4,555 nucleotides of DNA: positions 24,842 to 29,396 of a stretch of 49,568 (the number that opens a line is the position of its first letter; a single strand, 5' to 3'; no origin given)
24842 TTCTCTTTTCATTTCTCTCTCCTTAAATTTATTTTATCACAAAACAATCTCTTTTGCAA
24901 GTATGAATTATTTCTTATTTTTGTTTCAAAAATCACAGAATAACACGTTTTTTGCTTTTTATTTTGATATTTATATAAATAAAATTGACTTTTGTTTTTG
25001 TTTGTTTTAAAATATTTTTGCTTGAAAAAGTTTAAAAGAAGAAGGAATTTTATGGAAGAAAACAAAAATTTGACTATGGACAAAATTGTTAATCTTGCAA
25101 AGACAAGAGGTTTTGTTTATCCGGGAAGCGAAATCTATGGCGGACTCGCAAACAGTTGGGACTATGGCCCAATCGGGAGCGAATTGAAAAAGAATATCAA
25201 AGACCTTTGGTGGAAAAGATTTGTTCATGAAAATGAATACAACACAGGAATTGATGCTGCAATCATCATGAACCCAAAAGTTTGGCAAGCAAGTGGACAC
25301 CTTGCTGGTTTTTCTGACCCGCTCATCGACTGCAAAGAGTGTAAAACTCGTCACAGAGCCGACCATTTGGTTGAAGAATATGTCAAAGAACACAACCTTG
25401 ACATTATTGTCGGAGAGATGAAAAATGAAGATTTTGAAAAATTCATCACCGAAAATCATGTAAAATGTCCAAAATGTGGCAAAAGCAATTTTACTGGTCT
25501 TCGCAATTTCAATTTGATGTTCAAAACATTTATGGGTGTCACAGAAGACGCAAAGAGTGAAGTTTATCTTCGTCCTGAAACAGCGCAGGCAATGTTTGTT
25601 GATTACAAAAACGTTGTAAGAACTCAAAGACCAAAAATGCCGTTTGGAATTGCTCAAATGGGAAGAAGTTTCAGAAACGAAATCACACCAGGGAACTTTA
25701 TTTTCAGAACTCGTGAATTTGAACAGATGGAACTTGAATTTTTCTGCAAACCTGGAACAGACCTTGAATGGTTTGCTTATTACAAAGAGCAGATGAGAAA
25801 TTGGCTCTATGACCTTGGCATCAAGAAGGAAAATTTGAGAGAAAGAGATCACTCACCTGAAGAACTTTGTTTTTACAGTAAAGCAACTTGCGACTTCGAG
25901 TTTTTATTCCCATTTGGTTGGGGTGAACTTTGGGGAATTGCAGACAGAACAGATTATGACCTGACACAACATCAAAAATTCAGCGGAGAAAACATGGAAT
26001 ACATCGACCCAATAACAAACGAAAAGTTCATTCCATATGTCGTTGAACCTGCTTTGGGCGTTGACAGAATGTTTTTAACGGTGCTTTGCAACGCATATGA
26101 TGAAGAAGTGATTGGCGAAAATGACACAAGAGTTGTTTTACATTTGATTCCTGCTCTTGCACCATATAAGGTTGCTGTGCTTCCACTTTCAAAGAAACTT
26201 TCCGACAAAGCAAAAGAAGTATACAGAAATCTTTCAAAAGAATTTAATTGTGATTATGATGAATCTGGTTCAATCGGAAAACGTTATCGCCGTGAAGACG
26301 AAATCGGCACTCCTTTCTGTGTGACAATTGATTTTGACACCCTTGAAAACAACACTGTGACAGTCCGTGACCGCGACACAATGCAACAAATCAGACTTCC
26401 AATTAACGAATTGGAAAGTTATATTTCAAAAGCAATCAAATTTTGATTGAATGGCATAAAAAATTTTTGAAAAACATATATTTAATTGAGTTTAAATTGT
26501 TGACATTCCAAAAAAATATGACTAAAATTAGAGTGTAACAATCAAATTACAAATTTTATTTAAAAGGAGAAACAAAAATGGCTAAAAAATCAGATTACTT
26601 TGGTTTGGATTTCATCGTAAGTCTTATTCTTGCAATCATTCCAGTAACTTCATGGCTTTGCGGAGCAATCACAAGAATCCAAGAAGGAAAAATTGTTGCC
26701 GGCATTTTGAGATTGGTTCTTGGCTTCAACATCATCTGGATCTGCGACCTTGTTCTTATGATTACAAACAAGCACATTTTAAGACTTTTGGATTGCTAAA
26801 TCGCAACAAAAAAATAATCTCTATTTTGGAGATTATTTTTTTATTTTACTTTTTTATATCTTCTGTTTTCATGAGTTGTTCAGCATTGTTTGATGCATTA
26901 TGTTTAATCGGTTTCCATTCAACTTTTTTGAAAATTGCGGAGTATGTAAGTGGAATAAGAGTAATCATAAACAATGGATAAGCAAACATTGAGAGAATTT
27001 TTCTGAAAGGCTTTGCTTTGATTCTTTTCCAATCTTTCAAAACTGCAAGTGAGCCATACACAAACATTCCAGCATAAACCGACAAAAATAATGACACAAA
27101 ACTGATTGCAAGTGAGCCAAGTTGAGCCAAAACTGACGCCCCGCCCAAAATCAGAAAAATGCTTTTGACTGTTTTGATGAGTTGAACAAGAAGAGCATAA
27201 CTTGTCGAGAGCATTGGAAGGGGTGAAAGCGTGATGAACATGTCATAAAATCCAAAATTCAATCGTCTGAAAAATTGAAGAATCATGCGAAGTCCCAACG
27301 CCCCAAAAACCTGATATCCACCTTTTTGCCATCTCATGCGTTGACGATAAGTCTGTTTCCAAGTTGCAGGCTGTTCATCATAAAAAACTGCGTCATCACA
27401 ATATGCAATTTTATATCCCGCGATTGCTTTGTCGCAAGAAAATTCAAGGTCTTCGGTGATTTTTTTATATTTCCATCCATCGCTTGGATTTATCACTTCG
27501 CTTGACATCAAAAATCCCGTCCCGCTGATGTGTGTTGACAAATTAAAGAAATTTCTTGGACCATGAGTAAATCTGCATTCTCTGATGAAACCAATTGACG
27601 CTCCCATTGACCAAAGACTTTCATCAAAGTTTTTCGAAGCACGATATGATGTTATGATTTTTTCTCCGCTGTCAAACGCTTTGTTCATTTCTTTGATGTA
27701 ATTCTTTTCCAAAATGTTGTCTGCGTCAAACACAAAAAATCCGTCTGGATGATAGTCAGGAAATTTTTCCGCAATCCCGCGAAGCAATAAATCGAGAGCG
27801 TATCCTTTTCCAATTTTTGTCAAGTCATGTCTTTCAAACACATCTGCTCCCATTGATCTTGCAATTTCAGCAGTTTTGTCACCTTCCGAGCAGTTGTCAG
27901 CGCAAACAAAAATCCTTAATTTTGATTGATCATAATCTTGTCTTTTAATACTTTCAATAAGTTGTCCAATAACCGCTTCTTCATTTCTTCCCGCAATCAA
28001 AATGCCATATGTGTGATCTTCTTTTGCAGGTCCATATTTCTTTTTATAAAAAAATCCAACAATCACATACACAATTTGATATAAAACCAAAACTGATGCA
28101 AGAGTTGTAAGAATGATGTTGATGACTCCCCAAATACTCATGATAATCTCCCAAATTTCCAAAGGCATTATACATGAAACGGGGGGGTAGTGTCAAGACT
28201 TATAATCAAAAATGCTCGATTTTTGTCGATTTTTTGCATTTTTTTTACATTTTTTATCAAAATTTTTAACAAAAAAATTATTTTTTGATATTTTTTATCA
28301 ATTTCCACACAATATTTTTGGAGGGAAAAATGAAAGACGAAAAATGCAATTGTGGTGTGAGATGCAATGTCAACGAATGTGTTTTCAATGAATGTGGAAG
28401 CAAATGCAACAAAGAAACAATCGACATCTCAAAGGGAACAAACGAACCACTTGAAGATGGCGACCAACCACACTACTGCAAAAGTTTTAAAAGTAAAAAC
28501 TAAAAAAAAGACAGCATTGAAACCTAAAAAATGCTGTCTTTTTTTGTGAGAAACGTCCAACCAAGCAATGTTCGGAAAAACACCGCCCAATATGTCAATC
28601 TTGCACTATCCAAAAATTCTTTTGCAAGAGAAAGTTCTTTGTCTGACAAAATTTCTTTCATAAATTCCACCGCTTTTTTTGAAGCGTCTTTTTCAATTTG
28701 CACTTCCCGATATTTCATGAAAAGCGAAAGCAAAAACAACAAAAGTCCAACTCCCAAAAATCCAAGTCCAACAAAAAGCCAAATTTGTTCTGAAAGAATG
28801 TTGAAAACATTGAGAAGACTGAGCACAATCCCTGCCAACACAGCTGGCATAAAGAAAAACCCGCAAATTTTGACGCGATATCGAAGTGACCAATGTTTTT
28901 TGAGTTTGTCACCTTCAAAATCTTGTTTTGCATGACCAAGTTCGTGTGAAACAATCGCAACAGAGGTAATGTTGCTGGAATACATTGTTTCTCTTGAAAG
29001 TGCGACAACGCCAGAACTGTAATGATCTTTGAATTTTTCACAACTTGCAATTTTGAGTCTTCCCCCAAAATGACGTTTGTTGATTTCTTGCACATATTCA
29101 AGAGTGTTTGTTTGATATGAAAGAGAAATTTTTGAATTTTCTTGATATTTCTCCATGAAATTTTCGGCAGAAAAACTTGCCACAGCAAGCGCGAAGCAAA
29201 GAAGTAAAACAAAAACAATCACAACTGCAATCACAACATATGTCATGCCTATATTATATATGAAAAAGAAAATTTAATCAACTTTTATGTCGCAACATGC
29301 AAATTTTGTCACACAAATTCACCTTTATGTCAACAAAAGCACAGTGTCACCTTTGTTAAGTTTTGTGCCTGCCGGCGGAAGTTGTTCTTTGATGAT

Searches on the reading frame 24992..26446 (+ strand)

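Call 5: search_protein_families(library=pfam, proteins=[window:24992-26446:+], max_evalue=0.001)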
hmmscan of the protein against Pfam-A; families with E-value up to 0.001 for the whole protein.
window:24992-26446:+ (484 aa): 2 families
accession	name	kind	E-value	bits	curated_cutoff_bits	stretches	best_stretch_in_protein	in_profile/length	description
PF03129.25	HGTP_anticodon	-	5.1e-26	91.1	21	1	393-480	1-93/94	Anticodon binding domain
PF00587.30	tRNA-synt_2b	-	1e-13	52.2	29.3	1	185-365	5-176/179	tRNA synthetase class II core domain (G, H, P, S and T)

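Call 104: search_protein_families(library=ncbifam, proteins=[window:24992-26446:+], max_evalue=1e-10)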
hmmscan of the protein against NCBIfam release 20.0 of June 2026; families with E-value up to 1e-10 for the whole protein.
window:24992-26446:+ (484 aa): 5 families
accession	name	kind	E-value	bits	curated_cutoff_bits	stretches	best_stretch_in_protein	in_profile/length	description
NF003211.1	PRK04173.1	equivalog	5.2e-209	694.7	312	1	29-478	1-454/454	glycine--tRNA ligase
TIGR00389.1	glyS_dimeric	equivalog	1.7e-168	561.7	243.3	3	28-267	2-234/565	glycine--tRNA ligase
NF011484.0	PRK14894.1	equivalog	1.4e-134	449.3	1050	3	156-374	104-338/539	glycine--tRNA ligase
TIGR00418.1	thrS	equivalog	3e-13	49.5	383.65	0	389-479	470-562/565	threonine--tRNA ligase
NF003068.0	PRK03991.1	equivalog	2.9e-11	42.4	484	0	348-482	459-592/613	threonine--tRNA ligase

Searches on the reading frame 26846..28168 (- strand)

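Call 5: search_protein_families(library=pfam, proteins=[window:26846-28168:-], max_evalue=0.001)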
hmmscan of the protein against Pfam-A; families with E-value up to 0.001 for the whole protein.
window:26846-28168:- (440 aa): 3 families
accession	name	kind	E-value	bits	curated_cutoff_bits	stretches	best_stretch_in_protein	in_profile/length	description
PF13641.12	Glyco_tranf_2_3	-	2.2e-21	77.4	27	1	54-283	3-230/230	Glycosyltransferase like family 2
PF13632.12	Glyco_trans_2_3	-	4.8e-14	53.1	27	1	146-370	4-193/198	Glycosyl transferase family group 2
PF00535.33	Glycos_transf_2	-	5.6e-09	36.6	23.3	1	58-226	4-164/168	Glycosyl transferase family 2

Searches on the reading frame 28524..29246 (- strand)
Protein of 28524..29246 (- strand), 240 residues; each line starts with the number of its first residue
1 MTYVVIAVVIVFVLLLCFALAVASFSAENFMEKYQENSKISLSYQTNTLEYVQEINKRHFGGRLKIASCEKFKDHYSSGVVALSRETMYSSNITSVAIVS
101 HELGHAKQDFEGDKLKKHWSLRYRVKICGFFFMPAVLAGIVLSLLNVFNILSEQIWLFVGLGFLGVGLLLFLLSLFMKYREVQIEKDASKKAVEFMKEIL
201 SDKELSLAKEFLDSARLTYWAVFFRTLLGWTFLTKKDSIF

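Call 6: search_protein_families(library=pfam, proteins=[window:28524-29246:-], max_evalue=0.001)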
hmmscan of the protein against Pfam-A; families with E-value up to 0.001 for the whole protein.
window:28524-29246:- (240 aa): 1 family
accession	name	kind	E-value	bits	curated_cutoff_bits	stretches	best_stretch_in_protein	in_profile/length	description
PF04298.18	Zn_peptidase_2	-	8.4e-23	81.5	27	1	12-228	4-208/218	Putative neutral zinc metallopeptidase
